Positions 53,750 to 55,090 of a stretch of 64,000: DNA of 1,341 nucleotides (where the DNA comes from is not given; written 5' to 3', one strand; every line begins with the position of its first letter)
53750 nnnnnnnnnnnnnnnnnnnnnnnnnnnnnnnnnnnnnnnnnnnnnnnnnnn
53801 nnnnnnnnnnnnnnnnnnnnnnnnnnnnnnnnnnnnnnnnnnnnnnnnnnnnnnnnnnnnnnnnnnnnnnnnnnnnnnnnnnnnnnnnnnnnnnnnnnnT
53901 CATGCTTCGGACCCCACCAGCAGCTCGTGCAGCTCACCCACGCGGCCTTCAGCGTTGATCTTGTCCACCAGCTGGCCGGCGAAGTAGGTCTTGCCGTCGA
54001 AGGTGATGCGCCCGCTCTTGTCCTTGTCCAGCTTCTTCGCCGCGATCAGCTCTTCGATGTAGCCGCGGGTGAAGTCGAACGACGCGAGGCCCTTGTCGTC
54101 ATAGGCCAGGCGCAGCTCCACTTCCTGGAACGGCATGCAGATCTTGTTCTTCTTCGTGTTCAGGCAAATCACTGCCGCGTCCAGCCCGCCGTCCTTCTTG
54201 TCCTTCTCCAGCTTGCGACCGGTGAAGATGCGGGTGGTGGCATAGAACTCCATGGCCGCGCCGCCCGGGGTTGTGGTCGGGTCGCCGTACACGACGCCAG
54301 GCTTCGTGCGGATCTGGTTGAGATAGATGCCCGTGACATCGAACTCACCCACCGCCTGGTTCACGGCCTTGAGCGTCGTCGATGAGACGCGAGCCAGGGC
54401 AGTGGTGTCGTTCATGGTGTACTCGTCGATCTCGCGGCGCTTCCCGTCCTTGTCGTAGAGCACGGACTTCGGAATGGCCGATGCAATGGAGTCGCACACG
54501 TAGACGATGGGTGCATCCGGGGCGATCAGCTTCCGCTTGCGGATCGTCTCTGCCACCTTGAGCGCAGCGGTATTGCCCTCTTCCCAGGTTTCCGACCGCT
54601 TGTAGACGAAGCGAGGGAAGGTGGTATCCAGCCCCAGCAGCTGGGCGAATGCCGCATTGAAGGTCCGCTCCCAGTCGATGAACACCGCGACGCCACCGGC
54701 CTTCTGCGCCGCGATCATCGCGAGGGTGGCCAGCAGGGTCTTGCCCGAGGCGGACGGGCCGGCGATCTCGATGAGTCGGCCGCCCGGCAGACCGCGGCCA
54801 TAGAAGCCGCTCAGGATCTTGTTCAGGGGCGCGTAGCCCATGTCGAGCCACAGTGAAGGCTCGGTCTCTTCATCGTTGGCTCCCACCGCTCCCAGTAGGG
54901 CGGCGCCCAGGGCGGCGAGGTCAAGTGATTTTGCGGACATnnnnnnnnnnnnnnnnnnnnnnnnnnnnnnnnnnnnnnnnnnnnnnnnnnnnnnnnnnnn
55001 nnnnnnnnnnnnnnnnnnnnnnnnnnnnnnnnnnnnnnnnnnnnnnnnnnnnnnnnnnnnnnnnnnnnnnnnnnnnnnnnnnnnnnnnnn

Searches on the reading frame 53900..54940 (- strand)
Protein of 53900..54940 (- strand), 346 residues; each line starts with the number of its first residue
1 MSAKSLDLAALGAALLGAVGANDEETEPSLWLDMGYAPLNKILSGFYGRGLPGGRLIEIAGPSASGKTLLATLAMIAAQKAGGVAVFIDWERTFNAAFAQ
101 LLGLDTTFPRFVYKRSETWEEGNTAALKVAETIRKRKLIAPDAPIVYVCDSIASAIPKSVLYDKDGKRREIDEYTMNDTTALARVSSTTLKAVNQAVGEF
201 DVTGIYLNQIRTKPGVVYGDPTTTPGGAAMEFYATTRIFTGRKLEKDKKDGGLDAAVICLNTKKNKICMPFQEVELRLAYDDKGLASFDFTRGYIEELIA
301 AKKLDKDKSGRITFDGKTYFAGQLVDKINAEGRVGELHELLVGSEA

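Call 11: search_protein_families(library=phrogs, proteins=[window:53900-54940:-], max_evalue=0.00001)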
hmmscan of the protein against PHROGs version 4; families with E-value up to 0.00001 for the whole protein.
window:53900-54940:- (346 aa): 3 families
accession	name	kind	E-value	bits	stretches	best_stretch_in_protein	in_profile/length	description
phrog_97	-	other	2.5e-59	202.8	1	5-250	17-261/506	UvsX-like recombinase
phrog_9666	-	unknown function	2.7e-55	188.9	2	65-329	484-750/779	-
phrog_8337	-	DNA, RNA and nucleotide metabolism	1.7e-15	58.1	1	39-238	57-237/273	DNA repair protein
